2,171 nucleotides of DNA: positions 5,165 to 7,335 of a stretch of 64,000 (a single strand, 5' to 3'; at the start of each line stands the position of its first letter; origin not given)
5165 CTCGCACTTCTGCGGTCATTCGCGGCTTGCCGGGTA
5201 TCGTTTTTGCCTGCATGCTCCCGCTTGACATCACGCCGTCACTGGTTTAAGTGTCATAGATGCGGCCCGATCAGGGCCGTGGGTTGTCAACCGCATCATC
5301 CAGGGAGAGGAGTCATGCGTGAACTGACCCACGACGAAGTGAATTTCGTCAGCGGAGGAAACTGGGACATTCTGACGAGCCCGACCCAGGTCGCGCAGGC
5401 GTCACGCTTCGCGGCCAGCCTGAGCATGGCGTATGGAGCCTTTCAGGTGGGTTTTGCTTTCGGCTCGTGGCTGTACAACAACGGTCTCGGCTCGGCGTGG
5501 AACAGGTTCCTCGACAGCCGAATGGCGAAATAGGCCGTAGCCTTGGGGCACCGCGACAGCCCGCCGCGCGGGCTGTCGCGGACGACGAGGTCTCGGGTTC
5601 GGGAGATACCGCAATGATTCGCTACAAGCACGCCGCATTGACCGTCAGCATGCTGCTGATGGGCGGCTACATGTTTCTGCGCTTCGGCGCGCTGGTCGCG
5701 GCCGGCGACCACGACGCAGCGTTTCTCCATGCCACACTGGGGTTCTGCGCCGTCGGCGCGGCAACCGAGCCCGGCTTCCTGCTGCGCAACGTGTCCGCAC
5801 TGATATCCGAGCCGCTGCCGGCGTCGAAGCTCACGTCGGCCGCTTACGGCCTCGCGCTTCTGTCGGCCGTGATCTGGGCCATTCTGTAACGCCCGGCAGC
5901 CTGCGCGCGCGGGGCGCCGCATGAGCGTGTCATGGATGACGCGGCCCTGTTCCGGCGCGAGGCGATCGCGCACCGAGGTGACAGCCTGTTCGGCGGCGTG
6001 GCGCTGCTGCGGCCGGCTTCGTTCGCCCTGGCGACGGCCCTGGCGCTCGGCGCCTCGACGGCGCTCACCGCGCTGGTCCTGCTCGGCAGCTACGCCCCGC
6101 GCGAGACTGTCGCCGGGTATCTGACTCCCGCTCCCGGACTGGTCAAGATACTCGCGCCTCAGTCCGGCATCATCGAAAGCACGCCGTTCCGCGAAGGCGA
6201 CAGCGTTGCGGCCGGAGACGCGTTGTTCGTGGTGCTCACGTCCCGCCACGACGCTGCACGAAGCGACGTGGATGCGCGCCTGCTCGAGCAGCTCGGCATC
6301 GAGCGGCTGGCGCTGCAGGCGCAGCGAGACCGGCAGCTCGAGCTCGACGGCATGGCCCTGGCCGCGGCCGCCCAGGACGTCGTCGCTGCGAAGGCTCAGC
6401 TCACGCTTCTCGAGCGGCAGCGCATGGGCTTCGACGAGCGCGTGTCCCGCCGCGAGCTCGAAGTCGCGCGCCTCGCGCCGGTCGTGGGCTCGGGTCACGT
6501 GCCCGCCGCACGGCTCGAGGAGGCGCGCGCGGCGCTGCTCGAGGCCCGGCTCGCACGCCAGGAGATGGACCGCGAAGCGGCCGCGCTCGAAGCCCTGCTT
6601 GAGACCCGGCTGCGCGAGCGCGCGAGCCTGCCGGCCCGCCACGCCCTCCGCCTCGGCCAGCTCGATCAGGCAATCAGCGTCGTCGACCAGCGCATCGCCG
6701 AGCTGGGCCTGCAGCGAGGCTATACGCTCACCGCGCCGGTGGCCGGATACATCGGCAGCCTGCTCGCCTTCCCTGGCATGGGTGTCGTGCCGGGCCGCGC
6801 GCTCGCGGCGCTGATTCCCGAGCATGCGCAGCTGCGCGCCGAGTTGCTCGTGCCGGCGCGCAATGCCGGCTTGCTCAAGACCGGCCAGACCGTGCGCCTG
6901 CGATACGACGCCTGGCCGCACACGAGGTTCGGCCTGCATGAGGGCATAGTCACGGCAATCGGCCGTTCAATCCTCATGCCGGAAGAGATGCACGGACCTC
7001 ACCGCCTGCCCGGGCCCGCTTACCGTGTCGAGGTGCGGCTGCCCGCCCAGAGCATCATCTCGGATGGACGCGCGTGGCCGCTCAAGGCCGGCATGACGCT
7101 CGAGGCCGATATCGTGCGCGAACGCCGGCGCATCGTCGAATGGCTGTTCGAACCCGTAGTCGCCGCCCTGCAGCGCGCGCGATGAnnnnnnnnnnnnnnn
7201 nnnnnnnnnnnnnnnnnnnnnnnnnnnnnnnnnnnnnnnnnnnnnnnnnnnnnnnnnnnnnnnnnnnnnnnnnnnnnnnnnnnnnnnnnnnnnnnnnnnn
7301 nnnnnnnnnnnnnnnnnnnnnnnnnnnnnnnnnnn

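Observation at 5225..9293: Unannotated-type class II microcin-like locus: double-glycine precursor, putative immunity gene, CvaA/CvaB-type exporter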

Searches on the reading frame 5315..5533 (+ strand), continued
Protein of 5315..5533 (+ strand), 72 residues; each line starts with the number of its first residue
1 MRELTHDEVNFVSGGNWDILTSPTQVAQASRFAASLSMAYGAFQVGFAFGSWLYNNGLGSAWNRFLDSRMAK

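Call 67: find_encoding_contigs(protein=P0047, flank=8000, max_places=2)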
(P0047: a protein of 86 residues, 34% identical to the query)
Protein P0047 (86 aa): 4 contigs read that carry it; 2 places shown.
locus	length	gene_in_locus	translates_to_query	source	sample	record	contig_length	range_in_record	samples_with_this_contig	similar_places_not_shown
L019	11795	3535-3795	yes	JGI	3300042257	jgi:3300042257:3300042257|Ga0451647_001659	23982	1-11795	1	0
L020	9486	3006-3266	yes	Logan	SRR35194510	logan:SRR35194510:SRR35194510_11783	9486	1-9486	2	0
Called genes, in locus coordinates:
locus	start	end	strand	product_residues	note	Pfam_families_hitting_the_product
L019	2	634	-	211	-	?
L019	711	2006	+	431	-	PF25919:BSH_CusB (faint), PF00364:Biotin_lipoyl (faint), PF25917:BSH_RND (weak), PF25973:BSH_CzcB (weak), PF25984:BSH_YknX (faint), PF26002:Beta-barrel_AprE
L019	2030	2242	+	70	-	PF00196:GerE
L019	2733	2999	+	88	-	-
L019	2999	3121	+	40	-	-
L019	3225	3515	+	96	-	-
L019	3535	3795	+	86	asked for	-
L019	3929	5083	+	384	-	PF13621:Cupin_8, PF08007:JmjC_2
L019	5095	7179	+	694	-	PF03412:Peptidase_C39, PF00664:ABC_membrane, PF00005:ABC_tran, PF02463:SMC_N (faint)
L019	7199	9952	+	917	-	PF00675:Peptidase_M16, PF05193:Peptidase_M16_C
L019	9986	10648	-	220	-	PF00117:GATase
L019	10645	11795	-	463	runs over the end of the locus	PF04715:, PF00425:Chorismate_bind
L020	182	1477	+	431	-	PF25919:BSH_CusB (faint), PF00364:Biotin_lipoyl (faint), PF25917:BSH_RND (weak), PF25973:BSH_CzcB (weak), PF25984:BSH_YknX (faint), PF26002:Beta-barrel_AprE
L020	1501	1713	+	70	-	PF00196:GerE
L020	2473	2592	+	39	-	-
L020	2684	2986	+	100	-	-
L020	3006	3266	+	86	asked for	-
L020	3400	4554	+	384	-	PF13621:Cupin_8, PF08007:JmjC_2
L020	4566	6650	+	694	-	PF03412:Peptidase_C39, PF00664:ABC_membrane, PF00005:ABC_tran, PF02463:SMC_N (faint)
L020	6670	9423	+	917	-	PF00675:Peptidase_M16, PF05193:Peptidase_M16_C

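Call 75: list_cluster_members(proteins=[window:5315-5533:+, window:5614-5889:+, window:5932-7185:+])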
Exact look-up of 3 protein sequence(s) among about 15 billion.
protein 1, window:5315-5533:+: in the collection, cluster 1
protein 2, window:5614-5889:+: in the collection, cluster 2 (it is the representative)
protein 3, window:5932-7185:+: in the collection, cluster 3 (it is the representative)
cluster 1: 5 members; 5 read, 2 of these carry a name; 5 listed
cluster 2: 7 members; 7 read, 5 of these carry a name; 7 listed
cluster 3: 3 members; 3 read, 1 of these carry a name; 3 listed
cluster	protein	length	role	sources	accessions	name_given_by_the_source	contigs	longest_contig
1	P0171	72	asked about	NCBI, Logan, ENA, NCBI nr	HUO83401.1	MAG TPA: hypothetical protein VM616_11160 [Gammaproteobacteria bacterium] | hypothetical protein [Gammaproteobacteria bacterium]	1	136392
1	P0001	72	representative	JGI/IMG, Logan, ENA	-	hypothetical protein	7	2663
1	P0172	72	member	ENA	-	-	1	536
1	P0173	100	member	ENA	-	-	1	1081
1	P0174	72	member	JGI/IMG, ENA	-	-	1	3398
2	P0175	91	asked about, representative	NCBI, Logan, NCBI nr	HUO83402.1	MAG TPA: hypothetical protein VM616_11165 [Gammaproteobacteria bacterium] | hypothetical protein [Gammaproteobacteria bacterium]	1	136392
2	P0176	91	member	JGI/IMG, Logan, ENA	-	hypothetical protein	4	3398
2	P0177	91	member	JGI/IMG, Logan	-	hypothetical protein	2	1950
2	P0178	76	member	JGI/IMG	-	hypothetical protein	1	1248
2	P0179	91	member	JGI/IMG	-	hypothetical protein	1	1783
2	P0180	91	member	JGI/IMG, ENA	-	-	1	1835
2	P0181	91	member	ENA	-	-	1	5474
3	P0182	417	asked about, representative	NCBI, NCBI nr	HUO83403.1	MAG TPA: HlyD family efflux transporter periplasmic adaptor subunit [Gammaproteobacteria ... | HlyD family efflux transporter periplasmic adaptor subunit [Gammaproteobacteria bacterium]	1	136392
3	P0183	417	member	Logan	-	-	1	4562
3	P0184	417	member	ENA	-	-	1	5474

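Call 76: search_protein_families(library=ncbifam, proteins=[P0018, P0030, P0013, P0010, P0009, P0011, P0028, P0036, P0003, P0006], max_evalue=1)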
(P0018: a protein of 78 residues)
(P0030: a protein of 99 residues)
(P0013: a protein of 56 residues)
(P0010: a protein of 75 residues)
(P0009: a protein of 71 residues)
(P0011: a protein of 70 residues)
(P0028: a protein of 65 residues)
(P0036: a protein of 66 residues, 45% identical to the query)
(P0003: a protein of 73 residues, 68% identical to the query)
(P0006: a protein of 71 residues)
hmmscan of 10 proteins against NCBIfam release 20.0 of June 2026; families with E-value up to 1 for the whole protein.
P0018 (78 aa): 2 families
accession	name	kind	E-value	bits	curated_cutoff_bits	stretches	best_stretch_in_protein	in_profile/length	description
NF033456.1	RiPP_CCRG-2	domain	0.19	11.8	24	1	17-28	6-17/18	CCRG-2 family RiPP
TIGR03949.1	bact_IIb_cerein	subfamily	0.55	10.1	21.5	0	16-48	3-42/45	class IIb bacteriocin, lactobin A/cerein 7B family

P0030 (99 aa): 3 families
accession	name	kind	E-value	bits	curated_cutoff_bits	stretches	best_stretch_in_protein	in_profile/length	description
TIGR03949.1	bact_IIb_cerein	subfamily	1.6e-05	24.6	21.5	1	28-64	3-43/45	class IIb bacteriocin, lactobin A/cerein 7B family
NF033456.1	RiPP_CCRG-2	domain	0.19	11.7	24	1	28-40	5-17/18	CCRG-2 family RiPP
NF010139.1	PRK13614.1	equivalog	0.21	10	802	1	23-62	519-558/572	lipoprotein LpqB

P0013 (56 aa): 3 families
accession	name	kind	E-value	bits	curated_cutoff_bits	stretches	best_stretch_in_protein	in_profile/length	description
TIGR03949.1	bact_IIb_cerein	subfamily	0.0019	17.9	21.5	1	3-55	3-44/45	class IIb bacteriocin, lactobin A/cerein 7B family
NF038167.1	cyan_ocin_like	subfamily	0.037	14.2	32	1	3-34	10-40/72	CTB family bacteriocin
NF009028.0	PRK12364.1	equivalog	0.61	8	1377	1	23-48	326-352/842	ribonucleoside-diphosphate reductase subunit alpha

P0010 (75 aa): 0 families

P0009 (71 aa): 3 families
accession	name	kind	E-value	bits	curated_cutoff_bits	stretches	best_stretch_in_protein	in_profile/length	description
NF033383.2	induct_EntF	subfamily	0.015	15.6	35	1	1-22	2-23/40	EntF family bacteriocin induction factor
TIGR01847.1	bacteriocin_sig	domain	0.021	15.4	15.7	1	1-15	1-15/15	bacteriocin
TIGR03949.1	bact_IIb_cerein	subfamily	0.083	12.7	21.5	1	2-18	2-18/45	class IIb bacteriocin, lactobin A/cerein 7B family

P0011 (70 aa): 1 family
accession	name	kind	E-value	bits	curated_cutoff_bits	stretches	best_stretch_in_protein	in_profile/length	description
TIGR03949.1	bact_IIb_cerein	subfamily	0.0058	16.4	21.5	1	2-16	2-16/45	class IIb bacteriocin, lactobin A/cerein 7B family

P0028 (65 aa): 0 families

P0036 (66 aa): 1 family
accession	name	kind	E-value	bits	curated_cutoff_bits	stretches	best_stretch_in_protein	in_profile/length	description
TIGR03949.1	bact_IIb_cerein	subfamily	0.00027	20.7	21.5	1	2-48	2-42/45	class IIb bacteriocin, lactobin A/cerein 7B family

P0003 (73 aa): 2 families
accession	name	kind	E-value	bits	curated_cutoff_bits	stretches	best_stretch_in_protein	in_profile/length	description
TIGR03949.1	bact_IIb_cerein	subfamily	0.029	14.2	21.5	1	3-15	3-15/45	class IIb bacteriocin, lactobin A/cerein 7B family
TIGR01847.1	bacteriocin_sig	domain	0.091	13.5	15.7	1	2-15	2-15/15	bacteriocin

P0006 (71 aa): 1 family
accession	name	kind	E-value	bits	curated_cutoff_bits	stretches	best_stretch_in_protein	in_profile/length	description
TIGR03949.1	bact_IIb_cerein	subfamily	0.42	10.4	21.5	0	3-16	3-16/45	class IIb bacteriocin, lactobin A/cerein 7B family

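Call 95: search_protein_families(library=pfam, proteins=[P0007, P0014, P0022, P0025, P0026, P0029, P0032], max_evalue=0.001)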
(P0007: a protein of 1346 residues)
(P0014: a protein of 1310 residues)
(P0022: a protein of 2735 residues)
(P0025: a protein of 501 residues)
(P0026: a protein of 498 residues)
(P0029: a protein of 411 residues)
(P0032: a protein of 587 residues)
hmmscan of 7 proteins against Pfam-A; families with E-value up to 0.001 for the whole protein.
P0007 (1346 aa): 7 families
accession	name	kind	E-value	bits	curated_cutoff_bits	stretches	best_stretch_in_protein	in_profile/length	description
PF09479.16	Flg_new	-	7.9e-171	554.9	27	9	563-629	1-65/65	Listeria-Bacteroides repeat domain (List_Bact_rpt)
PF00395.25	SLH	-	1.4e-37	127.9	20.8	3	1227-1270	2-44/44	S-layer homology domain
PF12733.13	Cadherin-like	-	3.5e-34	117.5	24.2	3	255-329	14-88/89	Cadherin-like beta sandwich domain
PF18998.6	Flg_new_2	-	1.7e-13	50.8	23.6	0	563-633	1-72/73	Divergent InlB B-repeat domain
PF09136.16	Glucodextran_B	-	1.3e-10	41.4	27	0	278-328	28-80/83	Glucodextranase, domain B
PF24790.1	SAC9_GBDL_1st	-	1.7e-09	37.9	30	0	711-760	73-122/186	SAC9 first GBDL domain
PF21926.2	FeeM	-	0.00056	20.2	27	0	604-647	10-59/158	N-acyl amino acid synthase FeeM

P0014 (1310 aa): 3 families
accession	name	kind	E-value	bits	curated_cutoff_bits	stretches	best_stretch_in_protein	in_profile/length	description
PF09479.16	Flg_new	-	3.5e-238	770.6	27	12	503-568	1-65/65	Listeria-Bacteroides repeat domain (List_Bact_rpt)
PF18998.6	Flg_new_2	-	1.7e-09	38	23.6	1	433-498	14-69/73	Divergent InlB B-repeat domain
PF06656.16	Tenui_PVC2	-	0.00038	19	25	0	1165-1189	5-29/784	Tenuivirus PVC2 protein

P0022 (2735 aa): 3 families
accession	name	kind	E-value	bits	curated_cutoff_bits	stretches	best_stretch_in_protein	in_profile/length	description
PF09479.16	Flg_new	-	6.8e-253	817.8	27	14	1737-1801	2-65/65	Listeria-Bacteroides repeat domain (List_Bact_rpt)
PF00395.25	SLH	-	2.3e-23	82.3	20.8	3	2617-2658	2-44/44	S-layer homology domain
PF18998.6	Flg_new_2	-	2.5e-05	24.6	23.6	0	1879-1951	1-72/73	Divergent InlB B-repeat domain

P0025 (501 aa): 5 families
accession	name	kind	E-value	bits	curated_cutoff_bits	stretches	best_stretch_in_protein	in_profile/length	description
PF09479.16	Flg_new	-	2.9e-106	348.1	27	5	17-81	1-65/65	Listeria-Bacteroides repeat domain (List_Bact_rpt)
PF18998.6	Flg_new_2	-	1.5e-18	67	23.6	0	17-85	1-72/73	Divergent InlB B-repeat domain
PF13306.12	LRR_5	-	7.6e-13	48.9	27.7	1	406-451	22-66/127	BspA type Leucine rich repeat region (6 copies)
PF17295.7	DUF5348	-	1.5e-06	28.5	22.8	0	45-58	39-52/68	Domain of unknown function (DUF5348)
PF16409.10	DUF5017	-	6e-06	26.3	28.8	0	62-103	140-181/187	Domain of unknown function (DUF5017)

P0026 (498 aa): 8 families
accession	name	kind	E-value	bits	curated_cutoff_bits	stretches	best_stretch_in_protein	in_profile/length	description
PF17892.7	Cadherin_5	-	1.8e-128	419.4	26.5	5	13-109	1-98/98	Cadherin-like domain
PF17803.7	Cadherin_4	-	1.5e-72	240.5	25.1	5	398-469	3-71/71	Bacterial cadherin-like domain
PF17963.7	Big_9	-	1e-54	183.8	23.6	5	14-100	1-81/89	Bacterial Ig domain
PF21602.3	GldM_3rd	-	3.5e-13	50.1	25.2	0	43-106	17-79/82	GldM third domain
PF22112.2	OmcA-like_N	-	1.6e-09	38.3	27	0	53-91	94-131/167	OmcA-like N-terminal domain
PF20350.3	DUF6645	-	2.7e-08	34.3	27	0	293-319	90-116/119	Family of unknown function (DUF6645)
PF23886.1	DUF7239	-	5.8e-05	23.7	24.6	0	81-110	70-99/112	Family of unknown function (DUF7239)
PF06287.16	DUF1039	-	0.00019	22.1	25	0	24-43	19-38/65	Protein of unknown function (DUF1039)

P0029 (411 aa): 2 families
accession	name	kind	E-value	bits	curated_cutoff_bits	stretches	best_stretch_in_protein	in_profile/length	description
PF14882.11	INT_rpt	-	1.4e-08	35.3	26.5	0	117-147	2-32/55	Integrase repeat unit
PF21528.2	CC2D1A-B_DM14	-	1.4e-08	35.2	24.6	0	285-313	20-46/56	Coiled-coil and C2 domain-containing protein 1, DM14 domain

P0032 (587 aa): 3 families
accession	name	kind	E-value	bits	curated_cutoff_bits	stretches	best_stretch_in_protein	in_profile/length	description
PF09479.16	Flg_new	-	1.9e-90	297.4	27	4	28-93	1-65/65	Listeria-Bacteroides repeat domain (List_Bact_rpt)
PF03781.23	FGE-sulfatase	-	9.4e-61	206.1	23.3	1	316-584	4-255/255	Sulfatase-modifying factor enzyme 1-like domain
PF18998.6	Flg_new_2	-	6.3e-07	29.7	23.6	0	171-237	2-70/73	Divergent InlB B-repeat domain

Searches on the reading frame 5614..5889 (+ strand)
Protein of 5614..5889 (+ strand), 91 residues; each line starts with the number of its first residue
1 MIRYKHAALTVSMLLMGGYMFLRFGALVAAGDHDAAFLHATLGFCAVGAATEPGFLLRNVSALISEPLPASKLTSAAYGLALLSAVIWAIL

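Call 3: search_protein_families(library=pfam, proteins=[window:5614-5889:+], max_evalue=1)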
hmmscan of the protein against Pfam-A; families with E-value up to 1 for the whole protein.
window:5614-5889:+ (91 aa): 0 families

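Call 4: search_protein_families(library=ncbifam, proteins=[window:5614-5889:+], max_evalue=1)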
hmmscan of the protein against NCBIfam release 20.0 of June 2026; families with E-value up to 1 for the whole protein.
window:5614-5889:+ (91 aa): 0 families

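Call 91: predict_structure(protein=window:5614-5889:+)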
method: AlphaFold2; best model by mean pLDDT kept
length: 91 residues; sequences in the alignment: 1
mean_pLDDT: 74.6   pTM: 0.55
mean pLDDT of the five models: 74.6, 71.8, 65.2, 63.8, 61.6
residues with pLDDT >= 90: 4; 70-90: 55; 50-70: 32; < 50: 0
segments of 3 or more residues with pLDDT < 50: none
pLDDT, mean of each block of 10 residues (from residue 1): 75 85 87 83 81 74 68 61 59 54
secondary structure, 60 per line:
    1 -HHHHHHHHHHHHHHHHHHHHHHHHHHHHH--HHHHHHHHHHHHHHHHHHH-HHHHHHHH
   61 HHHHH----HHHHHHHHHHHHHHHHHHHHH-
elements in order: H2-30 H33-51 H53-65 H70-90

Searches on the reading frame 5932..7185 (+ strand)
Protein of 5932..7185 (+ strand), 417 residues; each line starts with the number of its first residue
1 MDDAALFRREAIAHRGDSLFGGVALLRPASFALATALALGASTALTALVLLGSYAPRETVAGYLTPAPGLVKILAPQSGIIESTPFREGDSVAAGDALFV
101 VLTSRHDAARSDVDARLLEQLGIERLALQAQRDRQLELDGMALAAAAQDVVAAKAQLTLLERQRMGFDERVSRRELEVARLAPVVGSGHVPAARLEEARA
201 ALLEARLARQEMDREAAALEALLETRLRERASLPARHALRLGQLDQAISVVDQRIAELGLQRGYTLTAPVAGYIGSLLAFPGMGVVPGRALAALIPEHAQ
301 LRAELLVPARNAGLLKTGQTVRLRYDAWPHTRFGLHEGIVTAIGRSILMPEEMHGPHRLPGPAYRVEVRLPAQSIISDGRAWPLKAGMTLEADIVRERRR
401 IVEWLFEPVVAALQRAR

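Call 3: search_protein_families(library=pfam, proteins=[window:5932-7185:+], max_evalue=1)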
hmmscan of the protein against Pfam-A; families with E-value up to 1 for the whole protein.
window:5932-7185:+ (417 aa): 6 families
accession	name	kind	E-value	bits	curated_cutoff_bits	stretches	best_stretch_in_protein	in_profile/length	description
PF13437.12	HlyD_3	-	1e-13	52.4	22.2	2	265-379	1-98/106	HlyD family secretion protein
PF16576.10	HlyD_D23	-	4.2e-11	43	30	2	199-333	60-177/214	Barrel-sandwich domain of CusB or HlyD membrane-fusion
PF00364.28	Biotin_lipoyl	-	0.0061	16.8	22.1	1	72-100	44-72/73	Biotin-requiring enzyme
PF13533.13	Biotin_lipoyl_2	-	0.011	16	29.8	1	71-100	1-30/32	Biotin-lipoyl like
PF17876.7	CSD2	-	0.076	13.5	26.2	1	295-342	3-48/74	Cold shock domain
PF00529.27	CusB_dom_1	-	0.094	13.4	26.5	1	147-392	12-85/89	Cation efflux system protein CusB domain 1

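Call 4: search_protein_families(library=ncbifam, proteins=[window:5932-7185:+], max_evalue=1)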
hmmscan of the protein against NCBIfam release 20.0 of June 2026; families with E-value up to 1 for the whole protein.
window:5932-7185:+ (417 aa): 11 families
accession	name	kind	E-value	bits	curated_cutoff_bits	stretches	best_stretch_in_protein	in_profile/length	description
TIGR01843.1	type_I_hlyD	subfamily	2.7e-33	115.6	208.65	2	198-416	207-418/422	HlyD family type I secretion periplasmic adaptor subunit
TIGR01730.1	RND_mfp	subfamily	1.2e-11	44.2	94.9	2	195-332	66-202/322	efflux RND transporter periplasmic adaptor subunit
TIGR00998.1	8a0101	subfamily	1.4e-10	40.7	390.8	1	78-344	50-282/334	EmrA/EmrK family multidrug efflux transporter periplasmic adaptor subunit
TIGR03794.1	NHLM_micro_HlyD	equivalog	1.1e-08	34.4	156.2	1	48-351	36-344/421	NHLP bacteriocin system secretion protein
NF007785.0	PRK10476.1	equivalog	1.1e-05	24.5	376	1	70-298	48-243/347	multidrug transporter subunit MdtN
TIGR00999.1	8a0102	subfamily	0.00094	18.4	319.3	1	205-321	36-149/271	CzcB/NccB family metal efflux transporter periplasmic adaptor subunit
NF004309.0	PRK05704.1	equivalog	0.0011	18.5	449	1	71-218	46-190/408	2-oxoglutarate dehydrogenase complex dihydrolipoyllysine-residue succinyltransferase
NF007850.1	PRK10559.1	equivalog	0.017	14.3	400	0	71-145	41-116/303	p-hydroxybenzoic acid efflux pump subunit AaeA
TIGR01347.1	sucB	equivalog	0.058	12.6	378.65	1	71-215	44-183/404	dihydrolipoyllysine-residue succinyltransferase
TIGR01000.1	bacteriocin_acc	subfamily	0.069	12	258.85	1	262-327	315-384/457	bacteriocin secretion accessory protein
NF045904.1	RND-peri-MexE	equivalog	0.15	10.9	714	1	60-155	54-148/390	multidrug efflux RND transporter periplasmic adaptor subunit MexE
